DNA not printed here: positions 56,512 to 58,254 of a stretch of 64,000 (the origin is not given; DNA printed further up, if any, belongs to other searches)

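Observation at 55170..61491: Orphan ortAB (2-amino-4-ketopentanoate thiolase) + gdh module inserted inside a TRAP transporter operon, without the rest of the ornithine fermentation pathway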

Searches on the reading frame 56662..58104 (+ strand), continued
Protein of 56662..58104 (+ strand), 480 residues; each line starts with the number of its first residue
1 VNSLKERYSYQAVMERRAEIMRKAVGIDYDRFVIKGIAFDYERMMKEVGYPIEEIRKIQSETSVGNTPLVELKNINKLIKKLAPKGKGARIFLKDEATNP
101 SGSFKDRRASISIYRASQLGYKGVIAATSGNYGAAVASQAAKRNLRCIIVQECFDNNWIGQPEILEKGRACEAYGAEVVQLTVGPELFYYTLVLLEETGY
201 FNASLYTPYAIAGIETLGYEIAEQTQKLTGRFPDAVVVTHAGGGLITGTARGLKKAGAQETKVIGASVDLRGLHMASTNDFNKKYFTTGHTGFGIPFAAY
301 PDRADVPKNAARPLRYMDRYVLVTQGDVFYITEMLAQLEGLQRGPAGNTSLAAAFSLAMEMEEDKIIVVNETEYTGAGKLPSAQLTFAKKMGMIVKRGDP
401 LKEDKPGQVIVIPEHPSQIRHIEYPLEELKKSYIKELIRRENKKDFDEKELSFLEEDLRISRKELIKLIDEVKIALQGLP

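Call 39: search_protein_families(library=ncbifam, proteins=[L038:8641-9807:+], max_evalue=1e-10)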
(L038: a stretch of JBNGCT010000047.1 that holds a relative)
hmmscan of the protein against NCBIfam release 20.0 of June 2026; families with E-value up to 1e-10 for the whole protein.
L038:8641-9807:+ (388 aa): 9 families
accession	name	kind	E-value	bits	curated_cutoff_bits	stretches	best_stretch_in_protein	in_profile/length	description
TIGR00492.1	alr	equivalog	2.2e-94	316.4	168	1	5-373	2-369/369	alanine racemase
NF033131.1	vanT-G-Cterm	exception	9.2e-86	288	460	1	8-355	5-353/368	serine racemase VanT catalytic subunit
NF008897.0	PRK11930.1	equivalog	1.6e-76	258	804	1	6-372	460-820/822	bifunctional UDP-N-acetylmuramoyl-tripeptide:D-alanyl-D-alanine ligase/alanine racemase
NF033132.1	vanT-CELN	equivalog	3e-51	174.7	900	1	7-335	341-669/697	membrane-bound serine racemase VanT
NF009879.0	PRK13340.1-4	subfamily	5.7e-49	167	434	1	8-350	44-384/406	alanine racemase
NF002970.2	PRK03646.1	exception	2.5e-45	155.1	600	1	4-355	3-340/356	catabolic alanine racemase DadX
NF033133.1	vanT-L-cat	exception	1.8e-43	149.2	750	1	9-332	11-334/366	serine racemase VanT-L catalytic subunit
NF000792.0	PRK00053.2-3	equivalog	6.2e-39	134.2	384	1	8-355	6-343/360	alanine racemase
NF000791.0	PRK00053.2-2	equivalog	2.1e-35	122.5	218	1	10-327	6-309/340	alanine racemase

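Call 45: search_protein_families(library=pfam, proteins=[L082:6440-7636:+, L082:7569-8408:+, L082:8423-9319:+, L082:12886-14337:+, L065:11574-12992:+, L065:13029-14084:+, L065:14088-16283:+, L079:7438-9447:-, L079:11464-12663:-, L017:11522-12835:-])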
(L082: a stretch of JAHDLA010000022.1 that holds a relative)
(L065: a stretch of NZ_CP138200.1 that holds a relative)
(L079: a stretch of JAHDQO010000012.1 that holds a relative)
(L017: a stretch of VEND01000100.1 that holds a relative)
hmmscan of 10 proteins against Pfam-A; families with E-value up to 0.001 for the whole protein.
L082:6440-7636:+ (398 aa): 5 families
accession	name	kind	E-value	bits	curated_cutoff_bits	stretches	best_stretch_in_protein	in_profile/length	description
PF00155.27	Aminotran_1_2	-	1.8e-79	268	19.7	1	28-377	2-361/361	Aminotransferase class I and II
PF01041.23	DegT_DnrJ_EryC1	-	2.5e-11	43.8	19.8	1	73-198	26-145/360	DegT/DnrJ/EryC1/StrS aminotransferase family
PF01053.26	Cys_Met_Meta_PP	-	5.2e-11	42.1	27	1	85-199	66-174/381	Cys/Met metabolism PLP-dependent enzyme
PF00266.25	Aminotran_5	-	0.00013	21.5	21.5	1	67-199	46-176/371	Aminotransferase class-V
PF01212.27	Beta_elim_lyase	-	0.00061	19.6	27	0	45-198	13-168/288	Beta-eliminating lyase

L082:7569-8408:+ (279 aa): 1 family
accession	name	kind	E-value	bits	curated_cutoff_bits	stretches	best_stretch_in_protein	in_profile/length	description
PF03328.21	HpcH_HpaI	-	9.1e-30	104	25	1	38-255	1-211/221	HpcH/HpaI aldolase/citrate lyase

L082:8423-9319:+ (298 aa): 1 family
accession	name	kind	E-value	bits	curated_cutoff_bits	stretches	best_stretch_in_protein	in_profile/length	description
PF01557.24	FAA_hydrolase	-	1.9e-69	234.1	23.9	1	87-297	2-213/214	Fumarylacetoacetate (FAA) hydrolase C-terminal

L082:12886-14337:+ (483 aa): 2 families
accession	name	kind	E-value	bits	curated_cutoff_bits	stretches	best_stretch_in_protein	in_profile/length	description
PF01235.23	Na_Ala_symp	-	1e-159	532.5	24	1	54-461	8-392/392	Sodium:alanine symporter family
PF13520.12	AA_permease_2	-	0.00025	20.5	27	1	61-375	3-293/427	Amino acid permease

L065:11574-12992:+ (472 aa): 1 family
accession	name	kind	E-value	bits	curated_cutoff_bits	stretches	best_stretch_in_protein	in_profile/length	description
PF03553.21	Na_H_antiporter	-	2e-17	63.8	23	2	19-215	105-302/303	Na+/H+ antiporter family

L065:13029-14084:+ (351 aa): 1 family
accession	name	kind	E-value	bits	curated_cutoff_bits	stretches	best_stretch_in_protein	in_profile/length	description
PF03576.19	Peptidase_S58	-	1.8e-117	392.6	23.9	1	24-338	1-306/307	Peptidase family S58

L065:14088-16283:+ (731 aa): 3 families
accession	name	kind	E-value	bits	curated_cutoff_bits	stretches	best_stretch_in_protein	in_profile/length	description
PF02518.31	HATPase_c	-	1.7e-22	80.4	26.4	1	619-724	3-110/111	Histidine kinase-, DNA gyrase B-, and HSP90-like ATPase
PF00497.25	SBP_bac_3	-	1.3e-19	70.7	26.4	1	106-324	1-131/132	Bacterial extracellular solute-binding proteins, family 3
PF00512.31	HisKA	-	1.5e-12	47.8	26.9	1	510-574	2-64/66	His Kinase A (phospho-acceptor) domain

L079:7438-9447:- (669 aa): 5 families
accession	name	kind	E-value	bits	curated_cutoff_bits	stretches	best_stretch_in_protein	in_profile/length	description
PF00497.25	SBP_bac_3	-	4.4e-29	101.4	26.4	1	56-274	1-131/132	Bacterial extracellular solute-binding proteins, family 3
PF02518.31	HATPase_c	-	1.8e-25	89.9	26.4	1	563-668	3-110/111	Histidine kinase-, DNA gyrase B-, and HSP90-like ATPase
PF00512.31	HisKA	-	3.3e-13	49.9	26.9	1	454-517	2-63/66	His Kinase A (phospho-acceptor) domain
PF08448.16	PAS_4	-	1.4e-09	38.6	23.1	1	335-439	1-109/110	PAS fold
PF13426.13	PAS_9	-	1.5e-06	28.9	27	1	343-436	5-102/103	PAS domain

L079:11464-12663:- (399 aa): 10 families
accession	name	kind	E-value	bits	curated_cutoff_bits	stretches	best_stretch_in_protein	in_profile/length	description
PF18133.7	HydF_tetramer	-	5.3e-45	152.5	22.6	1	278-394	2-118/118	Hydrogen maturase F tetramerization domain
PF18128.7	HydF_dimer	-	8.4e-36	122.5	23.4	1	177-274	1-99/99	Hydrogen maturase F dimerization domain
PF01926.29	MMR_HSR1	-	2.7e-19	69.8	21.9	1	12-126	2-113/113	50S ribosome-binding GTPase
PF00350.29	Dynamin_N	-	1.8e-09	38.3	27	1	12-47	1-35/168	Dynamin family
PF02421.24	FeoB_N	-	4.6e-06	26.7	27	1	11-135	2-123/156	Ferrous iron transport protein B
PF02492.25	cobW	-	5.6e-06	26.5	20.7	1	60-140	86-167/180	CobW/HypB/UreG, nucleotide-binding domain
PF03193.22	RsgA_GTPase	-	1.3e-05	25.6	30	0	107-168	43-109/174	RsgA GTPase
PF00009.33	GTP_EFTU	-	2e-05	24.7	26.5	0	82-154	86-151/188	Elongation factor Tu GTP binding domain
PF16897.10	MMR_HSR1_Xtn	-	5.8e-05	23.5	35.2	1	115-164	53-101/106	C-terminal region of MMR_HSR1 domain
PF04548.22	AIG1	-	0.00013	21.8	27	1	12-145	3-144/212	AIG1 family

L017:11522-12835:- (437 aa): 11 families
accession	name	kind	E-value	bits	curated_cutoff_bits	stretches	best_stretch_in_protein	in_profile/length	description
PF00015.26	MCPsignal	-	4.2e-31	108.5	34.6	1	211-388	9-170/172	Methyl-accepting chemotaxis protein (MCP) signalling domain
PF06103.16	DUF948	-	8.3e-10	39.2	37.2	0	374-435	26-87/89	Bacterial protein of unknown function (DUF948)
PF00672.30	HAMP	-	1.4e-07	32.1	25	1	78-126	4-52/53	HAMP domain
PF20155.4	TMP_3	-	1.5e-05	25.3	41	0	283-340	22-79/192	Tape measure protein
PF06009.19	Laminin_II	-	0.00015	22.2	33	0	129-194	5-70/138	Laminin Domain II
PF04108.17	ATG17_like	-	0.00016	21.7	43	0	292-423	118-246/355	Autophagy protein ATG17-like domain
PF07889.17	DUF1664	-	0.00023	21.6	34.6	0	309-389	43-123/124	Protein of unknown function (DUF1664)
PF21896.2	Talin_IBS2B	-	0.00046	20.5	27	1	228-341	4-115/118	Talin IBS2B domain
PF11887.13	Mce4_CUP1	-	0.00056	20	32.6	0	322-432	51-161/222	Cholesterol uptake porter CUP1 of Mce4, putative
PF04136.21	COG3_N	-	0.00062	20.2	27.9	0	120-200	11-87/147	Conserved oligomeric Golgi complex subunit 3, N-terminal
PF00804.31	Syntaxin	-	0.00069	19.9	26.7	0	304-373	9-78/157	Syntaxin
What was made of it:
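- Orphan ortAB in Sedimentibacter sits with the same class-III enzyme and a Na+:alanine symporter (call 45).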

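Call 63: find_homologous_proteins(query=L008:11793-13991:+, max_evalue=1e-50)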
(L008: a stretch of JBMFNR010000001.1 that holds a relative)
Query L008:11793-13991:+ (732 aa): 5939 proteins with E <= 1e-50 among 8000 candidates; the best 120 are listed.
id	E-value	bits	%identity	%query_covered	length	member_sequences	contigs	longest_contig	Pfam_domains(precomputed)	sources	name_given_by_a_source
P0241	0.0e+0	1548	91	100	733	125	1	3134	PF09043.18,PF16554.11,PF02310.25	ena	-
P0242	0.0e+0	1485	87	100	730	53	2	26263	PF09043.18,PF16554.11,PF02310.25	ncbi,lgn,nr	ncbi:MAG: D-ornithine 4,5-aminomutase subunit beta [Thermosipho sp. (in: thermotogales)]|nr:D-ornith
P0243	0.0e+0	1477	87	99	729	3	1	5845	PF09043.18,PF16554.11,PF02310.25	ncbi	-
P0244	0.0e+0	1378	78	99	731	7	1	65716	PF09043.18,PF16554.11,PF02310.25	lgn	-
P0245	0.0e+0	1370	78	99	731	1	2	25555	PF09043.18,PF16554.11,PF02310.25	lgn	-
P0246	0.0e+0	1348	79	99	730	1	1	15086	PF09043.18,PF16554.11,PF02310.25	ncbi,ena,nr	ncbi:MAG TPA: D-ornithine 4,5-aminomutase subunit OraE [Defluviitoga sp.]|nr:D-ornithine 4,5-aminomu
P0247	0.0e+0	1348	79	99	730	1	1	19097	PF09043.18,PF16554.11,PF02310.25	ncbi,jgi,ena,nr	ncbi:MAG TPA: D-ornithine 4,5-aminomutase subunit OraE [Defluviitoga sp.]|nr:D-ornithine 4,5-aminomu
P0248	0.0e+0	1346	79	99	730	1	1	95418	PF09043.18,PF16554.11,PF02310.25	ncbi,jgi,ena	-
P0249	0.0e+0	1345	78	100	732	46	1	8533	PF09043.18,PF16554.11,PF02310.25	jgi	-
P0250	0.0e+0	1344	79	99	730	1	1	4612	PF09043.18,PF16554.11,PF02310.25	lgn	-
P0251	0.0e+0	1342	78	99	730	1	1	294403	PF09043.18,PF16554.11,PF02310.25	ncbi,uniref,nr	ncbi:D-ornithine 4,5-aminomutase subunit OraE [Petrotoga sp. 9PWA.NaAc.5.4]|uniref:D-ornithine 4,5-a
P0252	0.0e+0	1342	79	99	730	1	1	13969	PF09043.18,PF16554.11,PF02310.25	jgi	-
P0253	0.0e+0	1341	78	100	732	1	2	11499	PF09043.18,PF16554.11,PF02310.25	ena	-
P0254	0.0e+0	1335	79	99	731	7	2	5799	PF09043.18,PF16554.11,PF02310.25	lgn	-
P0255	0.0e+0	1335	77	99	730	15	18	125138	PF09043.18,PF16554.11,PF02310.25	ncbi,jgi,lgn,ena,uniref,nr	ncbi:MAG: cobalamin B12-binding domain-containing protein [Kosmotoga sp.]|uniref:D-ornithine 4,5-ami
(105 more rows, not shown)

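Call 64: find_encoding_contigs(protein=P0248, flank=8000, max_places=3)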
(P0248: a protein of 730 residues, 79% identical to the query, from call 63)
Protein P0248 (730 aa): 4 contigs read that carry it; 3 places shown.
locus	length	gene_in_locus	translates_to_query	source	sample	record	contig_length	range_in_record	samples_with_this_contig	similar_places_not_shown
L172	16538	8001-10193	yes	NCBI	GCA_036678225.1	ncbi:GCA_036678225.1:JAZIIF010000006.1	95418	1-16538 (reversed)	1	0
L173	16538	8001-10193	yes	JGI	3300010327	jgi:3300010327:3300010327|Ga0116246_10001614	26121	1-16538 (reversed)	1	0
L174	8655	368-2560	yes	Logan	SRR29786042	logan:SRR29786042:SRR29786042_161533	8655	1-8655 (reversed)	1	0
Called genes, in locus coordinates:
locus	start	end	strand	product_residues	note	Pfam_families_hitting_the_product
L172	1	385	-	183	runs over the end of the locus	PF00583:Acetyltransf_1, PF13302:Acetyltransf_3, PF13420:Acetyltransf_4, PF13523:Acetyltransf_8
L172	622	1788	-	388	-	PF00465:Fe-ADH, PF13685:Fe-ADH_2, PF25137:ADH_Fe_C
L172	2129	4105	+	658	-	PF02743:dCache_1, PF22673:MCP-like_PDC_1, PF00672:HAMP, PF10145:PhageMin_Tail (faint), PF00015:MCPsignal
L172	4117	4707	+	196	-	-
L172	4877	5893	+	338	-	PF01113:DapB_N, PF01408:GFO_IDH_MocA, PF19328:DAP_DH_C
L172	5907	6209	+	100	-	PF22010:OrtA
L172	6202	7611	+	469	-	PF00291:PALP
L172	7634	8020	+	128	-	PF16552:OAM_alpha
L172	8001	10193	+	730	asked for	PF09043:Lys-AminoMut_A, PF16554:OAM_dimer, PF02310:B12-binding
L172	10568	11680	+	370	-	PF00712:DNA_pol3_beta, PF02767:DNA_pol3_beta_2, PF02768:DNA_pol3_beta_3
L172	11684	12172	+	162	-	PF02542:YgbB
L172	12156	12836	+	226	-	PF04493:Endonuclease_5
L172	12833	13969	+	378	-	PF07690:MFS_1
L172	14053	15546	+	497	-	PF13541:ChlI, PF00493:MCM (weak), PF01078:Mg_chelatase, PF07728:AAA_5, PF13335:Mg_chelatase_C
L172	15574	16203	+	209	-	PF01470:Peptidase_C15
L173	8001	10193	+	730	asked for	PF09043:Lys-AminoMut_A, PF16554:OAM_dimer, PF02310:B12-binding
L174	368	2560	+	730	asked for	PF09043:Lys-AminoMut_A, PF16554:OAM_dimer, PF02310:B12-binding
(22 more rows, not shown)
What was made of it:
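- The one unnamed candidate I checked was an ordinary Thermotogota cluster (calls 63, 64).
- Tried and rejected: The candidate P0248 turned out to be a canonical Thermotogota cluster (call 64).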

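Call 68: search_protein_families(library=pfam, proteins=[L038:1424-2698:-])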
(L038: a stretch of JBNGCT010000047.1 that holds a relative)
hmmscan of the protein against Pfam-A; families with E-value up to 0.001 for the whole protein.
L038:1424-2698:- (424 aa): 0 families
